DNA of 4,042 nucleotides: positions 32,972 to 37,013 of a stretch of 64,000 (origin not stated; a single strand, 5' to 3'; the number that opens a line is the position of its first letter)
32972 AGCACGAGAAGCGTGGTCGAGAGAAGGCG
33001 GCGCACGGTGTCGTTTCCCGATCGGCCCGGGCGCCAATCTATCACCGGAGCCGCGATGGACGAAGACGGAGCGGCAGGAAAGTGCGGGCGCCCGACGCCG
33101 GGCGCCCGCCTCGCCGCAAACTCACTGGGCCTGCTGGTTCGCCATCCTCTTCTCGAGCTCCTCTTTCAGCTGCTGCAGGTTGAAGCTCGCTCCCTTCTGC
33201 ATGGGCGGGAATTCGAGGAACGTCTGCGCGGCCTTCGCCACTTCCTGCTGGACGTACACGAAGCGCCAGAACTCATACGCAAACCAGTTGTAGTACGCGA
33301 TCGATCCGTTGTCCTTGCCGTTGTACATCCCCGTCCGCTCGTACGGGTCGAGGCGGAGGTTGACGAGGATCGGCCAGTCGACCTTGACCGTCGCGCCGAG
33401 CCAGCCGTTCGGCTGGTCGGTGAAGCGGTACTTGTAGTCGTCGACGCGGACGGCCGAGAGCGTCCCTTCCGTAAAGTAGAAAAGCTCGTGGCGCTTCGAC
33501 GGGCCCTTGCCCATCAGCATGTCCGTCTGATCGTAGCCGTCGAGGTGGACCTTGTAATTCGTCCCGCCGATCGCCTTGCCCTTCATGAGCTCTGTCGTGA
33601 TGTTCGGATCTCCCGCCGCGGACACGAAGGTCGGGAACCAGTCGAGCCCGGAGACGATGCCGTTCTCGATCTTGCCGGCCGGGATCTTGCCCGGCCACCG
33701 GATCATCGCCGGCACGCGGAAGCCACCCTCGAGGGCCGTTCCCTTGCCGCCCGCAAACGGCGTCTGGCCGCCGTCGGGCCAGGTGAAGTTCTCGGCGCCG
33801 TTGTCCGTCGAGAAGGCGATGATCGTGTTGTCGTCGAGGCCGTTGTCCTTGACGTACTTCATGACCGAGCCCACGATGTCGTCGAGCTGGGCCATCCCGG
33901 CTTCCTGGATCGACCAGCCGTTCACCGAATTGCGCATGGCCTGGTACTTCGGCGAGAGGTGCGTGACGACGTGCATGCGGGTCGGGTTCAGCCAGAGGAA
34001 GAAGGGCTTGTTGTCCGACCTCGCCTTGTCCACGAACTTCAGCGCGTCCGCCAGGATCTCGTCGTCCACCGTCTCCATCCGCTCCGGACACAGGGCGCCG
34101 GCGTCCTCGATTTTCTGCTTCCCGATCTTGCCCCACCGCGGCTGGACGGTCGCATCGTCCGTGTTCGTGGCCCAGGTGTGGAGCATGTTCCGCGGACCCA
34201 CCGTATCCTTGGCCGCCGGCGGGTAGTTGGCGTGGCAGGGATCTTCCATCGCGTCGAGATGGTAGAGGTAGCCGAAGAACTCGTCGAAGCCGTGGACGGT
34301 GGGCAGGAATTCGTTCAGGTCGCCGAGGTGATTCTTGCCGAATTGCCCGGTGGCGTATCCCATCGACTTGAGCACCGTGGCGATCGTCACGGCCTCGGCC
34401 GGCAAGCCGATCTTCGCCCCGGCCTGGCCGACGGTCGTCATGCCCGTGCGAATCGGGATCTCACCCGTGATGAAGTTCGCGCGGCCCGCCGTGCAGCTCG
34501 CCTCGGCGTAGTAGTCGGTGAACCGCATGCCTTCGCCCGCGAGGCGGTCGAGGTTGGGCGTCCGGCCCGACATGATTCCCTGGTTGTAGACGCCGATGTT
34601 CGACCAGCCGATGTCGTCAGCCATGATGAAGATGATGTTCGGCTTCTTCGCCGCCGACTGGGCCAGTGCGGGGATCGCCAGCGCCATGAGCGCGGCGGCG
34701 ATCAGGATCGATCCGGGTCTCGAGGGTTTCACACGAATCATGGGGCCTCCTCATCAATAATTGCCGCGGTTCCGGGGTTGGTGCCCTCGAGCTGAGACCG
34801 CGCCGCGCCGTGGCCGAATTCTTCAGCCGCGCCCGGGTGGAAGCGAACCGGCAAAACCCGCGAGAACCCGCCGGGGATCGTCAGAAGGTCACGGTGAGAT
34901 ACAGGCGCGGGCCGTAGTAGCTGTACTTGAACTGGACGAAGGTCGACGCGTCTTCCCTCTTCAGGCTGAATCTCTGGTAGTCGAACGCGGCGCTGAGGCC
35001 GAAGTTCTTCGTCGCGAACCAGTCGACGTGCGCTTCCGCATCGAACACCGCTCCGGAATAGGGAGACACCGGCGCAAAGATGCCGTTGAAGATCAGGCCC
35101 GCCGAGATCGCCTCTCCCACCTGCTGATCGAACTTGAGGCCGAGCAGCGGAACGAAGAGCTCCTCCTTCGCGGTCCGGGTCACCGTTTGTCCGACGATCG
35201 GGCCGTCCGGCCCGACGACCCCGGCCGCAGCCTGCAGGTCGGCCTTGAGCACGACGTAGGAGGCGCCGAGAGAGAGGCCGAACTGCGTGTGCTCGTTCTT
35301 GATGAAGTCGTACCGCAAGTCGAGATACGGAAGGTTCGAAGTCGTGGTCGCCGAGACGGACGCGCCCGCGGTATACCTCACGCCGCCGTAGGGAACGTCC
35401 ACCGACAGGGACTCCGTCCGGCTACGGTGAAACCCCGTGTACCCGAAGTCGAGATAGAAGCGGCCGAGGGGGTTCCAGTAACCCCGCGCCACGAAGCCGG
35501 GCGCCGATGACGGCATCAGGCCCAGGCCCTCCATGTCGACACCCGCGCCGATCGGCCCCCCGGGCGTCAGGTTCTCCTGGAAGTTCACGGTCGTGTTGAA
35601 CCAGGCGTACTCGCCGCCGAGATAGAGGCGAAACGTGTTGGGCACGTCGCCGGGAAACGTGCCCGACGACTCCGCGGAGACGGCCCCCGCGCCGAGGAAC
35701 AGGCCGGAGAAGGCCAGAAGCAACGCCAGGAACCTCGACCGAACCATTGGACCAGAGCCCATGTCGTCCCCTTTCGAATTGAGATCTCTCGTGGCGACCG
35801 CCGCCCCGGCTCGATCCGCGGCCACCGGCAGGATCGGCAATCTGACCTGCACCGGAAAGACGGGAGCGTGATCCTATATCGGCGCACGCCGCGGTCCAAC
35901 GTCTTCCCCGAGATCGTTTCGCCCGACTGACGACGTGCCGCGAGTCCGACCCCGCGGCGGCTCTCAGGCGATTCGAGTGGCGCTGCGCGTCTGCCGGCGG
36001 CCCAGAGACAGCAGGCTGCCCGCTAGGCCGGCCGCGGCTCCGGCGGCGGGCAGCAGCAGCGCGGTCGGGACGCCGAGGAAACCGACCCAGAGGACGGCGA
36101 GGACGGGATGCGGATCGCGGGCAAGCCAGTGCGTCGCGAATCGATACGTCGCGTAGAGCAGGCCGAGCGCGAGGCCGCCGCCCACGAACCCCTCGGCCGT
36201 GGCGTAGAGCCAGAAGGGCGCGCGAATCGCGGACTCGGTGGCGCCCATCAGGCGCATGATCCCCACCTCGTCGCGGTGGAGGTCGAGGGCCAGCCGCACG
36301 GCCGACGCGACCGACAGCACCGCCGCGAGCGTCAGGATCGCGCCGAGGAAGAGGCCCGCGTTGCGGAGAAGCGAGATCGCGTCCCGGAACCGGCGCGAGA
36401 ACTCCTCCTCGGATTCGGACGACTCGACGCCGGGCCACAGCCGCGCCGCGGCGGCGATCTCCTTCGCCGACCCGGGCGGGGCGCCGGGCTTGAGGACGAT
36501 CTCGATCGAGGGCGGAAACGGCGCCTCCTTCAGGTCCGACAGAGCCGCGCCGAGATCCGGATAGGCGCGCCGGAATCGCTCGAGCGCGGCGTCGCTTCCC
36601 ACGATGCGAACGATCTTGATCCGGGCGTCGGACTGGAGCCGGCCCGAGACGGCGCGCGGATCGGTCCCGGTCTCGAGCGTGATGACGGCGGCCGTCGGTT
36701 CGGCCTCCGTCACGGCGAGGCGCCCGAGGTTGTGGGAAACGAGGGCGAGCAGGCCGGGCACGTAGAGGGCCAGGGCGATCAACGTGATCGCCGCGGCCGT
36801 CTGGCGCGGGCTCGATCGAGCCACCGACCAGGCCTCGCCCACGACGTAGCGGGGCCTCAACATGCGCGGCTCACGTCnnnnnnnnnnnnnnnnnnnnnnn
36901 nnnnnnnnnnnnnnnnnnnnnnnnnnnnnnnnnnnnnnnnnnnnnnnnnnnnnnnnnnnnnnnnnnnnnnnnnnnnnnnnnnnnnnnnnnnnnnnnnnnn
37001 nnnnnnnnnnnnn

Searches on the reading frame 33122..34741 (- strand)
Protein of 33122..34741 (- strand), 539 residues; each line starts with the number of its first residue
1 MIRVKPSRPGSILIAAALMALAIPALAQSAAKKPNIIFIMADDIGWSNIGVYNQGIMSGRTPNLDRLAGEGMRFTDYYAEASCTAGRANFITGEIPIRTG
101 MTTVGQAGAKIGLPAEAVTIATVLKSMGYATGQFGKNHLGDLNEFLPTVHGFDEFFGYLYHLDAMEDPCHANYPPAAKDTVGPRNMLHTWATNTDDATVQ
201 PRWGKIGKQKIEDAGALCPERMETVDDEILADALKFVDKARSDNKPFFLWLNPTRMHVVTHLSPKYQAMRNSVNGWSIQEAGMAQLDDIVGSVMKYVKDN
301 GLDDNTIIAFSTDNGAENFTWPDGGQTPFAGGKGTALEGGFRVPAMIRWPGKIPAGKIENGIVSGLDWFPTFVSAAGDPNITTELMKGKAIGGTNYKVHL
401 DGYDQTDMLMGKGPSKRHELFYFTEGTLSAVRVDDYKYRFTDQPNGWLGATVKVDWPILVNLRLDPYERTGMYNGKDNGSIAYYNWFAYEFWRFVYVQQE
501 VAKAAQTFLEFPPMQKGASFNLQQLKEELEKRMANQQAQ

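Call 14: search_protein_families(library=pfam, proteins=[window:33122-34741:-], max_evalue=0.001)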
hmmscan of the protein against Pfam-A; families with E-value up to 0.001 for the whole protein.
window:33122-34741:- (539 aa): 2 families
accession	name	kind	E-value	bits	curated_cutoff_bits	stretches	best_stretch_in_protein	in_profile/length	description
PF00884.28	Sulfatase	-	1.2e-53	182.8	25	1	34-377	1-300/301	Sulfatase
PF16347.10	SGSH_C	-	2e-05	25.2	29.3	1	337-390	12-63/154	N-sulphoglucosamine sulphohydrolase, C-terminal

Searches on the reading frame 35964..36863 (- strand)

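Call 14: search_protein_families(library=pfam, proteins=[window:35964-36863:-], max_evalue=0.001)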
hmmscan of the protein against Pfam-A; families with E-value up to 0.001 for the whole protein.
window:35964-36863:- (299 aa): 2 families
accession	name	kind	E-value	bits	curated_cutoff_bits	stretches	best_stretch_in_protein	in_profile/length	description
PF02687.27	FtsX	-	7.1e-09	36.2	25.5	1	172-244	2-76/120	FtsX-like permease C-terminal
PF18075.7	FtsX_ECD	-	8.9e-06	26.7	23.5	1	69-148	16-95/96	FtsX extracellular domain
